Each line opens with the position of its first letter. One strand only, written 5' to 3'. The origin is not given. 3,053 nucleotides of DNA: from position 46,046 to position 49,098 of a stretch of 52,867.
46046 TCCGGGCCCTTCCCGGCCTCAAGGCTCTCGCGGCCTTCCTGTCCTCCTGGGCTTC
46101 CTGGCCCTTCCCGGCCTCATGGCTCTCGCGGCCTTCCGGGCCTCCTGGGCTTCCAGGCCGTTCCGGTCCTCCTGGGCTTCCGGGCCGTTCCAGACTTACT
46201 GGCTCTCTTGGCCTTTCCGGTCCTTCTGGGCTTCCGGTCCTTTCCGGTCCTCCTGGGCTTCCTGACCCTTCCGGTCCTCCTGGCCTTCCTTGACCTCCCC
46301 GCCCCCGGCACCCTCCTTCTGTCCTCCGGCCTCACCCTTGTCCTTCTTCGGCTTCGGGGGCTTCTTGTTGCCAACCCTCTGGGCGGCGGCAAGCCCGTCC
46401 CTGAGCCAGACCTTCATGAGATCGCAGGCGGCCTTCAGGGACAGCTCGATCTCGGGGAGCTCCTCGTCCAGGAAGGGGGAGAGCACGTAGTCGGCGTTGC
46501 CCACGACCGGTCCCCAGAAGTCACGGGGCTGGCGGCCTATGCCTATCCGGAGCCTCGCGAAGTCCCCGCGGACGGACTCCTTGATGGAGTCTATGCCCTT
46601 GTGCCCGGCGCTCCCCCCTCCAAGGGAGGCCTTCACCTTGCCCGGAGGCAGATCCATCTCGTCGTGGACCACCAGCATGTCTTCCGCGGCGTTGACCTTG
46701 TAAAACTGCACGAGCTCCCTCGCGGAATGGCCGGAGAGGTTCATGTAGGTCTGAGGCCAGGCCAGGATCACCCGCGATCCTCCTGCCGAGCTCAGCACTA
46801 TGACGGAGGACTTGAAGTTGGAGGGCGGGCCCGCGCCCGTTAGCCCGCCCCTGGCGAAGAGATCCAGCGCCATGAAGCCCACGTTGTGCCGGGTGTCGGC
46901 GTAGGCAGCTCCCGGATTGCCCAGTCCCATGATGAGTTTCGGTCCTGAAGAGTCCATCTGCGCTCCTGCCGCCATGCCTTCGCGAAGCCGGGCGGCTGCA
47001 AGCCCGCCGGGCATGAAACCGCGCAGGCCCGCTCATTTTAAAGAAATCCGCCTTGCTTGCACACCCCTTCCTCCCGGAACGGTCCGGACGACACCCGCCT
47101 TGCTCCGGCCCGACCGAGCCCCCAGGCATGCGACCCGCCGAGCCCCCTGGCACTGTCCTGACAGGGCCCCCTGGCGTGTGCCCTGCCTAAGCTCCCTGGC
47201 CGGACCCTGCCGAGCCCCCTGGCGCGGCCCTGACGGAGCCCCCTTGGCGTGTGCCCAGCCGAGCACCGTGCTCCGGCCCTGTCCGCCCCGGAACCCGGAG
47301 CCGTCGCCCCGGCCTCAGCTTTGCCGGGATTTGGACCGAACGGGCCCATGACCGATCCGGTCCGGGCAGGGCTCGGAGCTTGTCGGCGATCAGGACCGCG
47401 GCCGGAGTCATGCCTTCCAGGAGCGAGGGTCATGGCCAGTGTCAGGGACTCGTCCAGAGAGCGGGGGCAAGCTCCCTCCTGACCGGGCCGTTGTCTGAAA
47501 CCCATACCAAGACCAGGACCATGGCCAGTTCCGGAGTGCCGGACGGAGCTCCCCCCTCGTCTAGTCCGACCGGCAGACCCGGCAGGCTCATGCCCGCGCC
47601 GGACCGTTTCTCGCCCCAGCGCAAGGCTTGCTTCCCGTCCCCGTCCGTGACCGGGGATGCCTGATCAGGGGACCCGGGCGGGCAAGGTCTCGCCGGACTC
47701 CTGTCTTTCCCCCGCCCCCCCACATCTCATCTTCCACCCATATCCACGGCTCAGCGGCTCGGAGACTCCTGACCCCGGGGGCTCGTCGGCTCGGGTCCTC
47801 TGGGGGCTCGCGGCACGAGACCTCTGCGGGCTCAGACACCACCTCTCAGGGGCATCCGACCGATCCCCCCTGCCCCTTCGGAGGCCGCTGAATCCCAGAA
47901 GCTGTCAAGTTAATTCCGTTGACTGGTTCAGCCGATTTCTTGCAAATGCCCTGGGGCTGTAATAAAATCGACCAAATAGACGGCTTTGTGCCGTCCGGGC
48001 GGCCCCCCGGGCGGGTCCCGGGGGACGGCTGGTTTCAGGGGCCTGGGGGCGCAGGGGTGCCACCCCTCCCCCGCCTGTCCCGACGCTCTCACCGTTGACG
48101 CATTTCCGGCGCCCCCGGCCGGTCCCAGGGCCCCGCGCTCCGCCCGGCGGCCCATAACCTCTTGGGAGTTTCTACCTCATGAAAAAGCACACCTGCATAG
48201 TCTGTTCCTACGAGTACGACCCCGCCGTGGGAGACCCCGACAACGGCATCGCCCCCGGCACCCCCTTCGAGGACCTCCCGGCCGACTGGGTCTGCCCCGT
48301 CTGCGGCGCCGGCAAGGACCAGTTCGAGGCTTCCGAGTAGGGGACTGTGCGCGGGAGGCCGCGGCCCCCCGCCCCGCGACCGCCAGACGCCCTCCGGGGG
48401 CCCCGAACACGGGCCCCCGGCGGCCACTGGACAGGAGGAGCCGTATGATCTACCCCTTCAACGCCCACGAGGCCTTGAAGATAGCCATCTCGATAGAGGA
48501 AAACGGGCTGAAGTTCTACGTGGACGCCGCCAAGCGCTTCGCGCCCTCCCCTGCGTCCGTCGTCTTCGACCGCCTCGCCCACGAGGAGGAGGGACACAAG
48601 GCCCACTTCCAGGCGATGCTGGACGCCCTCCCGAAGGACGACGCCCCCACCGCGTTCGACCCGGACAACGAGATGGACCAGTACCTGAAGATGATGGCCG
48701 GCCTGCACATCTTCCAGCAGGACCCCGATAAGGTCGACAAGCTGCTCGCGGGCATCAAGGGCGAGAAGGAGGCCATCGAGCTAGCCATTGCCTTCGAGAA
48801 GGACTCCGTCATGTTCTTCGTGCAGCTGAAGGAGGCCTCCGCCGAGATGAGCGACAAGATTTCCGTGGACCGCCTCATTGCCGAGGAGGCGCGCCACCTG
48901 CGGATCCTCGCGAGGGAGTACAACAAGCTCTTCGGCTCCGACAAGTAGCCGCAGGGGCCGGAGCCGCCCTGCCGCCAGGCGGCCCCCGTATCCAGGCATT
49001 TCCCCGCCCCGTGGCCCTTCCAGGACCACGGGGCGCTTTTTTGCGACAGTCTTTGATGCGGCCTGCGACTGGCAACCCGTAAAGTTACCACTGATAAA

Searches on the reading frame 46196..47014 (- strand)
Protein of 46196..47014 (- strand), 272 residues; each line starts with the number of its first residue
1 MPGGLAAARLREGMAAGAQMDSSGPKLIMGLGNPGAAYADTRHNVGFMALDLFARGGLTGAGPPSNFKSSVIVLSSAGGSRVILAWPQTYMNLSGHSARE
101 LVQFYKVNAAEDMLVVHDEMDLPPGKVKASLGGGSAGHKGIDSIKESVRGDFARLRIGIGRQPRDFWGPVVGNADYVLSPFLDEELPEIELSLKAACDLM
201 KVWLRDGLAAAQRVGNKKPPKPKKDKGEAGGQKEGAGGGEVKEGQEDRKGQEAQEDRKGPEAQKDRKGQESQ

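Call 7: search_protein_families(library=pfam, proteins=[window:46196-47014:-], max_evalue=0.01)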
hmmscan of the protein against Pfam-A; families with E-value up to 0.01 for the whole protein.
window:46196-47014:- (272 aa): 1 family
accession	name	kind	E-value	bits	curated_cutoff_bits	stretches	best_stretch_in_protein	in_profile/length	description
PF01195.25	Pept_tRNA_hydro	-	5.7e-52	176.6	27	1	27-212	1-179/183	Peptidyl-tRNA hydrolase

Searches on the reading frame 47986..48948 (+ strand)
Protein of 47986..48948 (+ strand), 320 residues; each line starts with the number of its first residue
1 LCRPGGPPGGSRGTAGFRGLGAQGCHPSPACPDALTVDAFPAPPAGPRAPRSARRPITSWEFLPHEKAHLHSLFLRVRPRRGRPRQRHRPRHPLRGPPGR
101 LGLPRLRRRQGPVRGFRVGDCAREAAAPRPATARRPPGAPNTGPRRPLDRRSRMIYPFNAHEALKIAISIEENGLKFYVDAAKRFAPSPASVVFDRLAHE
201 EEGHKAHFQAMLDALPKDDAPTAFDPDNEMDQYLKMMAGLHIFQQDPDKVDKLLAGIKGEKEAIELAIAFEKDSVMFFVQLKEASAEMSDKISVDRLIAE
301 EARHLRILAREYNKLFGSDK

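Call 7: search_protein_families(library=pfam, proteins=[window:47986-48948:+], max_evalue=0.01)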
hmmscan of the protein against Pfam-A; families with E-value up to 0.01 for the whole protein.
window:47986-48948:+ (320 aa): 2 families
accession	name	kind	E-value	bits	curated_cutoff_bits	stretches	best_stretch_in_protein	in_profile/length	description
PF02915.23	Rubrerythrin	-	1.5e-08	35.6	22.8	1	162-312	1-137/137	Rubrerythrin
PF10398.14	DUF2443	-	0.0041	17.6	25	1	248-306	3-63/79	Protein of unknown function (DUF2443)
